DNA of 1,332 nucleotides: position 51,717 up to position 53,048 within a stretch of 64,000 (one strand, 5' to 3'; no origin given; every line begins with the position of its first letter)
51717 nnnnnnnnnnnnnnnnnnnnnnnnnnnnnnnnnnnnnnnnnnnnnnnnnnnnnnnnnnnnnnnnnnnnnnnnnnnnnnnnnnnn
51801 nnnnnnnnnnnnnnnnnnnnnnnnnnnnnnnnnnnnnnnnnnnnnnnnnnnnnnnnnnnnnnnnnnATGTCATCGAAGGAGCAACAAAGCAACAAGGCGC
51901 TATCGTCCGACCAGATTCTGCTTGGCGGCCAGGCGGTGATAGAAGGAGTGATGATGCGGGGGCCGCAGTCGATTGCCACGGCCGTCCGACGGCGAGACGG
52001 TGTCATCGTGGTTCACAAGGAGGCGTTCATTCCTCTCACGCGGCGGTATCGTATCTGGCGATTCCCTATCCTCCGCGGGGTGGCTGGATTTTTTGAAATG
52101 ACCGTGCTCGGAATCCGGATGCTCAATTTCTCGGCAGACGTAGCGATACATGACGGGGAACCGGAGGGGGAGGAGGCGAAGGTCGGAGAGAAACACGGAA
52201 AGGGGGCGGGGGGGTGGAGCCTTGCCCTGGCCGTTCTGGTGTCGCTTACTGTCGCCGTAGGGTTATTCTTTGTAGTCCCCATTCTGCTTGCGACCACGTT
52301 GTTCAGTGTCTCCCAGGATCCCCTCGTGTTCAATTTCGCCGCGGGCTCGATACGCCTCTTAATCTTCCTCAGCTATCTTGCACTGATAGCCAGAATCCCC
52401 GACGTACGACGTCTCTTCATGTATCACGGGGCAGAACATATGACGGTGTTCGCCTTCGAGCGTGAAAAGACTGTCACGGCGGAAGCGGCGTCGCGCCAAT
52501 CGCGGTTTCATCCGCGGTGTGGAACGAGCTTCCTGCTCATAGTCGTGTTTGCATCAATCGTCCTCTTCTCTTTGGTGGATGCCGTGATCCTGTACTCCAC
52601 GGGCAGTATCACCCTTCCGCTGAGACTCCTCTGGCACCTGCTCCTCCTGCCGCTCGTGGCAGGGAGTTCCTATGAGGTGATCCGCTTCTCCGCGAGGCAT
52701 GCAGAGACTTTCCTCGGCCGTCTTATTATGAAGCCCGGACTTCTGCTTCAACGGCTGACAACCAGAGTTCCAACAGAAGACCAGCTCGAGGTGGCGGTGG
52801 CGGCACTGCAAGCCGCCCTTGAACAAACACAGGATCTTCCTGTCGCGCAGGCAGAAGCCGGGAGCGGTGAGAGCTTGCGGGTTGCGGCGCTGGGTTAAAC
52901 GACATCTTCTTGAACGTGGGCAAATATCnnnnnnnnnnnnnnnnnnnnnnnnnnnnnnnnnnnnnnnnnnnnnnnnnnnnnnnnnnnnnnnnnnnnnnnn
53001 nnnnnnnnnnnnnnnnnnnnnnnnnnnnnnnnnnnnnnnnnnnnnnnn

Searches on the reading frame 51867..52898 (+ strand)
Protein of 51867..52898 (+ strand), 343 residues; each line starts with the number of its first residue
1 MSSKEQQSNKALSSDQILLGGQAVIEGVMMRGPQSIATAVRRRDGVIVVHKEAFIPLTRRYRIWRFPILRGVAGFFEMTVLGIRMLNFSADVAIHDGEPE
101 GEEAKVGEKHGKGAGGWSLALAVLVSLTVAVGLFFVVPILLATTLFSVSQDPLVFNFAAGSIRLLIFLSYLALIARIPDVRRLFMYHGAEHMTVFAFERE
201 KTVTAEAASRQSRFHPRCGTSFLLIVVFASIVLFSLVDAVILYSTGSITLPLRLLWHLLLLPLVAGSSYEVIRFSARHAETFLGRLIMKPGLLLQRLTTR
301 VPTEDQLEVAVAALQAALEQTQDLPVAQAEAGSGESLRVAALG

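Call 22: search_protein_families(library=pfam, proteins=[window:51867-52898:+], max_evalue=0.0001)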
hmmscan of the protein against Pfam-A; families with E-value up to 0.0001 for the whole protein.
window:51867-52898:+ (343 aa): 1 family
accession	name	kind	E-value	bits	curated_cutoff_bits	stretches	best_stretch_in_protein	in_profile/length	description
PF07136.16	DUF1385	-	3.8e-75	252.5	22.1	1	67-319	2-226/227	Protein of unknown function (DUF1385)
